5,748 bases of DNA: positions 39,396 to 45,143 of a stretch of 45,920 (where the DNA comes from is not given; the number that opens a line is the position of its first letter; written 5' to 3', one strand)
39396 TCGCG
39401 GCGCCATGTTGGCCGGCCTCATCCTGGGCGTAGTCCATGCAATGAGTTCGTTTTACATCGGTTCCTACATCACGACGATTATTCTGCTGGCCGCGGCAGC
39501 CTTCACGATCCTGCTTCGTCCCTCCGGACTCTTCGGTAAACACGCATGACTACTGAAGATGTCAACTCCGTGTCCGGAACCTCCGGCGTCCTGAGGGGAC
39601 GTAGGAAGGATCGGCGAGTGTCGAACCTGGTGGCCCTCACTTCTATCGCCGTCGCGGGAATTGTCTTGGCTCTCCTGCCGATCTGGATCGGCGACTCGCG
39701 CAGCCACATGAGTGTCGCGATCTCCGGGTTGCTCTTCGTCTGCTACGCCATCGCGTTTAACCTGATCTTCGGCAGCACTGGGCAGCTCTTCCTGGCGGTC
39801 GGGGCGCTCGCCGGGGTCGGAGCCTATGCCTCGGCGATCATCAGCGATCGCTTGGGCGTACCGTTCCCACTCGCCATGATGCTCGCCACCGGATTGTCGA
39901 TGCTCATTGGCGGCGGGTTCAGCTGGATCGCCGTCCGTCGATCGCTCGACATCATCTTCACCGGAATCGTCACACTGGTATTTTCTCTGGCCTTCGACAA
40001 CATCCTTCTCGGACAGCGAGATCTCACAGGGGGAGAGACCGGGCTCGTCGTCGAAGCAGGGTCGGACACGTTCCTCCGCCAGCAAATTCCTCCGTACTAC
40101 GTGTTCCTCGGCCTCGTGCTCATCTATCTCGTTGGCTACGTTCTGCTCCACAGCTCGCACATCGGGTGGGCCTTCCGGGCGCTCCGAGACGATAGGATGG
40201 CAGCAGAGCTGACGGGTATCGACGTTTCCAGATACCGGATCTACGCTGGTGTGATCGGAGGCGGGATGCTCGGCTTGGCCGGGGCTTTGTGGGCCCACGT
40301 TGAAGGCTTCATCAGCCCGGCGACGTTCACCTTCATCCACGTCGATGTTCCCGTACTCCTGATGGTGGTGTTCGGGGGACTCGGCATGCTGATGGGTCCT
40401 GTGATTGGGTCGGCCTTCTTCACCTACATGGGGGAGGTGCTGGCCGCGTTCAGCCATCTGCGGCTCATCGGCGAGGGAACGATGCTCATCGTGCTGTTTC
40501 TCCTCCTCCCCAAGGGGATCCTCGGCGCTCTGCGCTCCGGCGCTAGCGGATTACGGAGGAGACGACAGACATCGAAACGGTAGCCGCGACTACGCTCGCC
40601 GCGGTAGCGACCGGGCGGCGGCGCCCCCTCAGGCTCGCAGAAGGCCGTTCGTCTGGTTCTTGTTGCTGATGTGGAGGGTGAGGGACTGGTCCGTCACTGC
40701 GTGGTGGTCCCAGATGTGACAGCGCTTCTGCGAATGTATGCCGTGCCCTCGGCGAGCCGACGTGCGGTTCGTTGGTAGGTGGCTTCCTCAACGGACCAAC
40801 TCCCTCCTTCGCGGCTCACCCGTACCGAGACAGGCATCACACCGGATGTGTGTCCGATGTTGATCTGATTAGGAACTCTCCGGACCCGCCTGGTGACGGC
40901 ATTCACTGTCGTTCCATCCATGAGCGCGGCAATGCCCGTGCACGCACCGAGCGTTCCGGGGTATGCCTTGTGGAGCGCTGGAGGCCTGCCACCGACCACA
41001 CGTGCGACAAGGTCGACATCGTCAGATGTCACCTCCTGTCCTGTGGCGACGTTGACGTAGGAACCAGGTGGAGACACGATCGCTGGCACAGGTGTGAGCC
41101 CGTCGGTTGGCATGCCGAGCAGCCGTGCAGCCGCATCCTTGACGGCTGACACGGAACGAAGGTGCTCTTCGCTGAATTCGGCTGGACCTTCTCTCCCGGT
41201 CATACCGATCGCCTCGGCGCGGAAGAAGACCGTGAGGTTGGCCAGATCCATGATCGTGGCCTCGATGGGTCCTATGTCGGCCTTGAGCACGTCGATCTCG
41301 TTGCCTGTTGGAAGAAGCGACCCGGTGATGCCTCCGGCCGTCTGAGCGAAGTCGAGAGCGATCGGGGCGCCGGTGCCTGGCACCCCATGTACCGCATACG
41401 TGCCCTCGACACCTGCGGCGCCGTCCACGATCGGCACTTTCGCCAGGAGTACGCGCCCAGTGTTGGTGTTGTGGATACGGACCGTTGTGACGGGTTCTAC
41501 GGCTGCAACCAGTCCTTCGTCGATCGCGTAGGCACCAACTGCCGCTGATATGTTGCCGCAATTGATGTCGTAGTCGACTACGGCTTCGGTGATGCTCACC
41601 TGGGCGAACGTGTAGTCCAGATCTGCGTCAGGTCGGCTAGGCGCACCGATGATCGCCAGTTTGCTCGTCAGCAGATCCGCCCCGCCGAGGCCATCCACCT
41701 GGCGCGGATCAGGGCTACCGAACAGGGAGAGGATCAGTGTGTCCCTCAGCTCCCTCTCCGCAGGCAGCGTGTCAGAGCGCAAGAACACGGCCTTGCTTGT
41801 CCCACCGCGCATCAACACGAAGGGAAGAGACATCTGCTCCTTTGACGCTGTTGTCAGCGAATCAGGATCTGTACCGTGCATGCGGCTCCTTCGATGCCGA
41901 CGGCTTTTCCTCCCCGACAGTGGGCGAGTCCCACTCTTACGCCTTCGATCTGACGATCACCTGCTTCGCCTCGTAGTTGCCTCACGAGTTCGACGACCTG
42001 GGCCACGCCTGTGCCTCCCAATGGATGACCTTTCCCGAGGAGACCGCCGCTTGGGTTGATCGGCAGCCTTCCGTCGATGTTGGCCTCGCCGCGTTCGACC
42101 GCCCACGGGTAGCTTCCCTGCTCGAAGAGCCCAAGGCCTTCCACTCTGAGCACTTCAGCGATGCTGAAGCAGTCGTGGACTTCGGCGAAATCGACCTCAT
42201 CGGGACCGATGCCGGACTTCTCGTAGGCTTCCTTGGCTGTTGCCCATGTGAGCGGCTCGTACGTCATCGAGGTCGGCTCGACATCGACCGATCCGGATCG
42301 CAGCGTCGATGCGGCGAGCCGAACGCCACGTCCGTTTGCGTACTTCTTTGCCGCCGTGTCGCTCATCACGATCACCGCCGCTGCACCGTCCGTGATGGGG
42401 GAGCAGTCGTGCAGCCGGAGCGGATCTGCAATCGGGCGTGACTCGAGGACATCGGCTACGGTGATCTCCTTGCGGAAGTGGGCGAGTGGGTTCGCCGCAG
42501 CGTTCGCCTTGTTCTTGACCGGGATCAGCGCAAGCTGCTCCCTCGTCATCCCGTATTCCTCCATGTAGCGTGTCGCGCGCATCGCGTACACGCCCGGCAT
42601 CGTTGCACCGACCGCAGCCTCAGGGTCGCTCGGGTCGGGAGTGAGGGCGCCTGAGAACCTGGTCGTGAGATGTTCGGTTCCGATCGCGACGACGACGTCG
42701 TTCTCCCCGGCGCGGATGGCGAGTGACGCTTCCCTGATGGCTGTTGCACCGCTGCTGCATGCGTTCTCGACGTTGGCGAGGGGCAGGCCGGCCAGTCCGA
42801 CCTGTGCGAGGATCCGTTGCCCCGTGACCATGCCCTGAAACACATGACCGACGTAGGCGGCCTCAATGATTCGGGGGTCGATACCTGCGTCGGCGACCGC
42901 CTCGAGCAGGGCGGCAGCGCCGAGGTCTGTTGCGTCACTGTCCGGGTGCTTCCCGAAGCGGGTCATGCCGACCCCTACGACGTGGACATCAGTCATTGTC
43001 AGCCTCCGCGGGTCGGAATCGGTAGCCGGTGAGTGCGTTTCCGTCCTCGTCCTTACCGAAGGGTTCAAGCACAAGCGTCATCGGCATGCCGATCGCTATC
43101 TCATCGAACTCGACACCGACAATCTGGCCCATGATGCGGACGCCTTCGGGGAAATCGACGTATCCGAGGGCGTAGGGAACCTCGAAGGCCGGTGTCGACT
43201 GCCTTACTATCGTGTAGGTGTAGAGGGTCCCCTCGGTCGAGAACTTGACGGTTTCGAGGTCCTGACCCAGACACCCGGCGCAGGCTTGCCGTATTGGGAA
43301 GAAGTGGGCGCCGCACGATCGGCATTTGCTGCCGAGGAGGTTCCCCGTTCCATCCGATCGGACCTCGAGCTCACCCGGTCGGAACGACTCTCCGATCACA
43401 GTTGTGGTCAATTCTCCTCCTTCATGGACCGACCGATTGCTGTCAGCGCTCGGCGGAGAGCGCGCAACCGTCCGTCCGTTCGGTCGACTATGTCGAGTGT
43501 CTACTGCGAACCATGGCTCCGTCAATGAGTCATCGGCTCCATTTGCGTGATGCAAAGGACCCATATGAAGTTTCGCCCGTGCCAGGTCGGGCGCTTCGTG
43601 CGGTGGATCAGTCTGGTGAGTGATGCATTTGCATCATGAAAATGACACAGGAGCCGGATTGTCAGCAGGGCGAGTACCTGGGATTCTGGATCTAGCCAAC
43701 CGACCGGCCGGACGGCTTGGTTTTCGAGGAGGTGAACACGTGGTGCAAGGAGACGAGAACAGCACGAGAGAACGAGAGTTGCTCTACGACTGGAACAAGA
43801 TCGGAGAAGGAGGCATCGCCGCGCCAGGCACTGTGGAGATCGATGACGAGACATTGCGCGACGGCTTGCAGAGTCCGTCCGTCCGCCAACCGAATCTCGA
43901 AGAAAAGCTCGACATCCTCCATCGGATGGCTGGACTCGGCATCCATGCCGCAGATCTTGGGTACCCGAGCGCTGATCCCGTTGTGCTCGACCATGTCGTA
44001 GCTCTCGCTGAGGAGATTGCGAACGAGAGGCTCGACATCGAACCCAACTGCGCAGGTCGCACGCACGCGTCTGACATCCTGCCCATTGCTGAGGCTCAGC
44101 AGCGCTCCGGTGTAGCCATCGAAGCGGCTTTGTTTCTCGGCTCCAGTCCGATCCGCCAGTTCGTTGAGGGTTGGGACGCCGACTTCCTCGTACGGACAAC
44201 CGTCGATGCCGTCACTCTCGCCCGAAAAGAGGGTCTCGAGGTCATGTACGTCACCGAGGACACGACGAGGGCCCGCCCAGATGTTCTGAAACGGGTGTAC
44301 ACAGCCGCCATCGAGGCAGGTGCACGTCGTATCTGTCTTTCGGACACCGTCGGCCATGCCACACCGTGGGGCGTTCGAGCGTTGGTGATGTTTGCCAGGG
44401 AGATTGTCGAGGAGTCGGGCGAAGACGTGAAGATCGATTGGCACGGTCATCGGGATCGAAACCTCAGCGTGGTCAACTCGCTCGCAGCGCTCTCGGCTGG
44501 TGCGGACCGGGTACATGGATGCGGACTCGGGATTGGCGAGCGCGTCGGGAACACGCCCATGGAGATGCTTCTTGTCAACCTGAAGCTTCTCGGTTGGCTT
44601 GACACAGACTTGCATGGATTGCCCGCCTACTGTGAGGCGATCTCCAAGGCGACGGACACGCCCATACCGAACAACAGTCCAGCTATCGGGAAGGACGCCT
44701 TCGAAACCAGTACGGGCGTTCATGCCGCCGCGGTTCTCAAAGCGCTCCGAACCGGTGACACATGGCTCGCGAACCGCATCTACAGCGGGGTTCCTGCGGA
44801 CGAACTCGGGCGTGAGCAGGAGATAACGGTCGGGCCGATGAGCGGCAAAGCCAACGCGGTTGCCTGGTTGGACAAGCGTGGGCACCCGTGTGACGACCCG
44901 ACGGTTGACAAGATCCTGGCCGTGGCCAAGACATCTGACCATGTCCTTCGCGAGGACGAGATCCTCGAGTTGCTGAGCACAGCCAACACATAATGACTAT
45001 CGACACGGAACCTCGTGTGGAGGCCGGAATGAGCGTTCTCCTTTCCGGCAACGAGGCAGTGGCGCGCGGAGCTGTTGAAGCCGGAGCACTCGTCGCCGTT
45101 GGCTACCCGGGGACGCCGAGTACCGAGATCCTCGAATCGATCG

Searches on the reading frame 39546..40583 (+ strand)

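Call 9: search_protein_families(library=pfam, proteins=[window:39546-40583:+], max_evalue=0.001)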
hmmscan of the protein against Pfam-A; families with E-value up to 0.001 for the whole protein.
window:39546-40583:+ (345 aa): 1 family
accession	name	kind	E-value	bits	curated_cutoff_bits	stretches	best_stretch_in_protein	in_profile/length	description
PF02653.21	BPD_transp_2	-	2e-26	93.2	26.8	1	56-304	4-252/269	Branched-chain amino acid transport system / permease component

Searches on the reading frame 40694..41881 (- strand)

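Call 9: search_protein_families(library=pfam, proteins=[window:40694-41881:-], max_evalue=0.001)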
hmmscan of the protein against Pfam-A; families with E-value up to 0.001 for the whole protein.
window:40694-41881:- (395 aa): 1 family
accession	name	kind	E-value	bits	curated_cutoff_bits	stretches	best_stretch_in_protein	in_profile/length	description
PF04303.18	PrpF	-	1.3e-101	340.6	27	1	17-383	2-370/371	PrpF protein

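Call 10: search_protein_families(library=ncbifam, proteins=[window:40694-41881:-], max_evalue=0.00001)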
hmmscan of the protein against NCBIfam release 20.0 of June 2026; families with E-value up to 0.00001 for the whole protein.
window:40694-41881:- (395 aa): 2 families
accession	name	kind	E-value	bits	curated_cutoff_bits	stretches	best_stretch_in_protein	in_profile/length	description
NF033377.1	OMA_tautomer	equivalog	3.5e-85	286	440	1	24-383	1-348/349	4-oxalomesaconate tautomerase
TIGR02334.1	prpF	equivalog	1.8e-68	231.1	440.55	1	15-383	2-385/390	2-methylaconitate cis-trans isomerase PrpF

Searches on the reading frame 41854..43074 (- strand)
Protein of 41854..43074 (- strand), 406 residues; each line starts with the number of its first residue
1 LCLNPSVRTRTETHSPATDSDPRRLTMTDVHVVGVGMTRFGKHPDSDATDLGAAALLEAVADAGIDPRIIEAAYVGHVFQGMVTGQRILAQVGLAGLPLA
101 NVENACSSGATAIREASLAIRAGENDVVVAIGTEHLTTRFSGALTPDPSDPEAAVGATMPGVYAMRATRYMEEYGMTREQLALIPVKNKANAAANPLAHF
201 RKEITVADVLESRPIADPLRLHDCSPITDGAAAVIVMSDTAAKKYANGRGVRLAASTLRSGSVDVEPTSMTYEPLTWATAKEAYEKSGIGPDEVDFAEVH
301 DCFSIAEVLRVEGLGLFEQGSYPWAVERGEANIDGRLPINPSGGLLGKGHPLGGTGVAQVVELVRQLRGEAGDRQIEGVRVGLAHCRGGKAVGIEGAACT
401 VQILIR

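Call 9: search_protein_families(library=pfam, proteins=[window:41854-43074:-], max_evalue=0.001)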
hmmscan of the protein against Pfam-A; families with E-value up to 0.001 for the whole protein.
window:41854-43074:- (406 aa): 4 families
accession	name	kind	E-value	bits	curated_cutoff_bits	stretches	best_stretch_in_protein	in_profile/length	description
PF22691.2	Thiolase_C_1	-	8e-36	123.4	28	1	278-390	22-133/144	Thiolase C-terminal domain-like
PF00108.29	Thiolase_N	-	3.5e-30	105.7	26.4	1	30-239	1-259/260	Thiolase, N-terminal domain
PF02803.24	Thiolase_C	-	6.1e-11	42.5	27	1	256-380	6-110/123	Thiolase, C-terminal domain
PF00109.32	ketoacyl-synt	-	4.6e-07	30.1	20.8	1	87-140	156-208/252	Beta-ketoacyl synthase, N-terminal domain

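Call 10: search_protein_families(library=ncbifam, proteins=[window:41854-43074:-], max_evalue=0.00001)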
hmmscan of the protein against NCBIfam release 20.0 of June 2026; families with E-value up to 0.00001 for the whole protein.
window:41854-43074:- (406 aa): 52 families (the best 25 are shown)
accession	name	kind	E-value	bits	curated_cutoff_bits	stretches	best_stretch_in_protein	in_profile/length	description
NF004720.0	PRK06064.1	subfamily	1.2e-109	366.6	420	1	27-404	1-385/389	thiolase domain-containing protein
NF053570.1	AcCoTHIOL_METTL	equivalog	1.6e-98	330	600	1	27-391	1-373/385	acetyl-CoA acetyltransferase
NF053628.1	BnzsclthlBbsBGT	equivalog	1.9e-96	323.2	750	1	28-405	5-386/389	benzoylsuccinyl-CoA thiolase subunit BbsB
NF006102.0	PRK08256.1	subfamily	1e-94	317.8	436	1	27-401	2-387/394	lipid-transfer protein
NF004810.0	PRK06157.1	equivalog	7.3e-87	292.1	403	1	27-392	6-386/400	acetyl-CoA acetyltransferase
NF005704.0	PRK07516.1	subfamily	3e-79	266.8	412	1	28-392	2-378/389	thiolase domain-containing protein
NF009228.0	PRK12578.1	subfamily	1.1e-72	244.8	485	1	29-389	4-375/387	thiolase domain-containing protein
NF004715.0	PRK06059.1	equivalog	3.4e-69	233.7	424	1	27-390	3-389/399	lipid-transfer protein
NF004811.0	PRK06158.1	subfamily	7.4e-58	196.4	421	1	29-390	9-369/384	acetyl-CoA acetyltransferase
NF006180.0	PRK08313.1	subfamily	1.2e-57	195.5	514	1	27-391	3-374/389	thiolase domain-containing protein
NF004936.0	PRK06289.1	equivalog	2.6e-57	194.4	375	1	28-390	3-392/405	acetyl-CoA acetyltransferase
NF004982.0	PRK06365.1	equivalog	2e-51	175.4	695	2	27-253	15-250/430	thiolase domain-containing protein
NF006010.0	PRK08142.1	subfamily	1.6e-49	168.7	462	1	33-401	10-383/388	thiolase domain-containing protein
NF004721.0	PRK06065.1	equivalog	6.2e-49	166.9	455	1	28-387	10-379/393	thiolase domain-containing protein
NF005892.0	PRK07855.1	subfamily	7.5e-49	166.6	469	1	31-380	9-370/390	lipid-transfer protein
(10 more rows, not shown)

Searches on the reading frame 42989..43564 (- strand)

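Call 66: search_protein_families(library=pfam, proteins=[window:42989-43564:-], max_evalue=0.001)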
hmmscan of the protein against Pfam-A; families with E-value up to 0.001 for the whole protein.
window:42989-43564:- (191 aa): 2 families
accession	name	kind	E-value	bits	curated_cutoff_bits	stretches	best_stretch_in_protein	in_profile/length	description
PF01796.24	OB_ChsH2_C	-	2.4e-20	72.7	27.1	1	106-166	2-64/65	ChsH2, C-terminal OB-fold domain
PF12172.15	zf-ChsH2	-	1.3e-09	38.1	23.2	1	74-104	7-37/37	ChsH2, rubredoxin-like zinc ribbon domain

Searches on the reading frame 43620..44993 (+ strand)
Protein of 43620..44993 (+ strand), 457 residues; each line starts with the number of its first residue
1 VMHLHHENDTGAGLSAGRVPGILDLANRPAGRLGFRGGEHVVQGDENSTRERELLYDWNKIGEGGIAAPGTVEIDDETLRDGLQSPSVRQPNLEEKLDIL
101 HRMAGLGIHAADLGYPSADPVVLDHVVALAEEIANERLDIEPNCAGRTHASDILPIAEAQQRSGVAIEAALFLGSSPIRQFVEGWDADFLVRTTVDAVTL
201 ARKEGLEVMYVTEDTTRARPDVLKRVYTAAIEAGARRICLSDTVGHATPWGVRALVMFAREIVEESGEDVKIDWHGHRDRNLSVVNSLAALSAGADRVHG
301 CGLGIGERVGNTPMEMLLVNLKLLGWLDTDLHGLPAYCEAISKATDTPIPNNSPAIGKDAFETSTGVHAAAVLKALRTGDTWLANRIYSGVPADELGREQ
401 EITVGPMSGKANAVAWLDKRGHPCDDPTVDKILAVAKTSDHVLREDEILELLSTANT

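Call 9: search_protein_families(library=pfam, proteins=[window:43620-44993:+], max_evalue=0.001)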
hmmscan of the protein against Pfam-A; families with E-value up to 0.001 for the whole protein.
window:43620-44993:+ (457 aa): 1 family
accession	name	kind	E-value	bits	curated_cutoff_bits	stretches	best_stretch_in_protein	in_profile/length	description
PF00682.25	HMGL-like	-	2.7e-40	138.8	29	1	72-327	2-245/260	HMGL-like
